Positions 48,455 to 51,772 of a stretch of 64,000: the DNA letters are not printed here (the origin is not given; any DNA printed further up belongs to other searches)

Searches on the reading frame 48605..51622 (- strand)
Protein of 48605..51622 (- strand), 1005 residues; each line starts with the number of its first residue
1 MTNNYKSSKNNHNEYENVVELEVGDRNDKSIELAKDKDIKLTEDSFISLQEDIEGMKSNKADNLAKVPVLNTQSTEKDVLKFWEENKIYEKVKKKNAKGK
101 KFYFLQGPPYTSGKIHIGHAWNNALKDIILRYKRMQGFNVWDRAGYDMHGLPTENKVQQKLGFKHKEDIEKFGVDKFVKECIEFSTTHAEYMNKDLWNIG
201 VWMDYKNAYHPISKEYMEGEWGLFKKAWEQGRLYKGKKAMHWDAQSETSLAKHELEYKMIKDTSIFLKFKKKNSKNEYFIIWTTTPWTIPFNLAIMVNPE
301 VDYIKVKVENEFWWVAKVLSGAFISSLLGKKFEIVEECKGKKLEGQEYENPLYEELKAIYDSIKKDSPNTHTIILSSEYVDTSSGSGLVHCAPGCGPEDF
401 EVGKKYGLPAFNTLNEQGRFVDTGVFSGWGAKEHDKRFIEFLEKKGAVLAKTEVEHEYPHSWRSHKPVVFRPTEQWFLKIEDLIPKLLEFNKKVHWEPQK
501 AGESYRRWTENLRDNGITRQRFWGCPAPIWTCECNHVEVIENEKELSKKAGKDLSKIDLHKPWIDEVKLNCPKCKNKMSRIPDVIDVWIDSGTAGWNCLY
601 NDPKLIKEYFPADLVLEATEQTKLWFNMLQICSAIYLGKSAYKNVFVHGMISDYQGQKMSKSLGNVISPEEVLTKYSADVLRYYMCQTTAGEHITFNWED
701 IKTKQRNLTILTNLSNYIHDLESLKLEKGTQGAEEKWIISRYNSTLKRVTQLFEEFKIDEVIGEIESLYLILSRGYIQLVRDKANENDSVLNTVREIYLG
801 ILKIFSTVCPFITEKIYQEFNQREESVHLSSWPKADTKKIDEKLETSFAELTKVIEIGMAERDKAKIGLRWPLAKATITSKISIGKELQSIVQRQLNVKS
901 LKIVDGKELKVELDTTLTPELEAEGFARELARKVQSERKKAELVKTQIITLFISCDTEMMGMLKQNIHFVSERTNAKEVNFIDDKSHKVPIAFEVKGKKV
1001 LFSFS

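Call 79: search_protein_families(library=pfam, proteins=[window:48605-51622:-], max_evalue=0.001)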
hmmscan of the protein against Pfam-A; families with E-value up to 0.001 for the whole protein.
window:48605-51622:- (1005 aa): 6 families
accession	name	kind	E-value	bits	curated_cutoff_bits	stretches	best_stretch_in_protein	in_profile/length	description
PF00133.28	tRNA-synt_1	-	2.7e-109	366.1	22.7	1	79-696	2-413/414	tRNA synthetases class I (I, L, M and V)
PF09334.17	tRNA-synt_1g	-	1.1e-26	94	20.1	3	640-719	310-388/391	tRNA synthetases class I (M)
PF08264.19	Anticodon_1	-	2.5e-25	89.5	25.1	1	735-874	1-145/148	Anticodon-binding domain of tRNA ligase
PF19302.4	DUF5915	-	2.8e-13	50.3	27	1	891-987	83-178/195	Domain of unknown function (DUF5915)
PF01921.24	tRNA-synt_1f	-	2.6e-10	40.2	27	1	646-702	270-326/360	tRNA synthetases class I (K)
PF01406.26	tRNA-synt_1e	-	1.9e-09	37.7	27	1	640-703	235-298/301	tRNA synthetases class I (C) catalytic domain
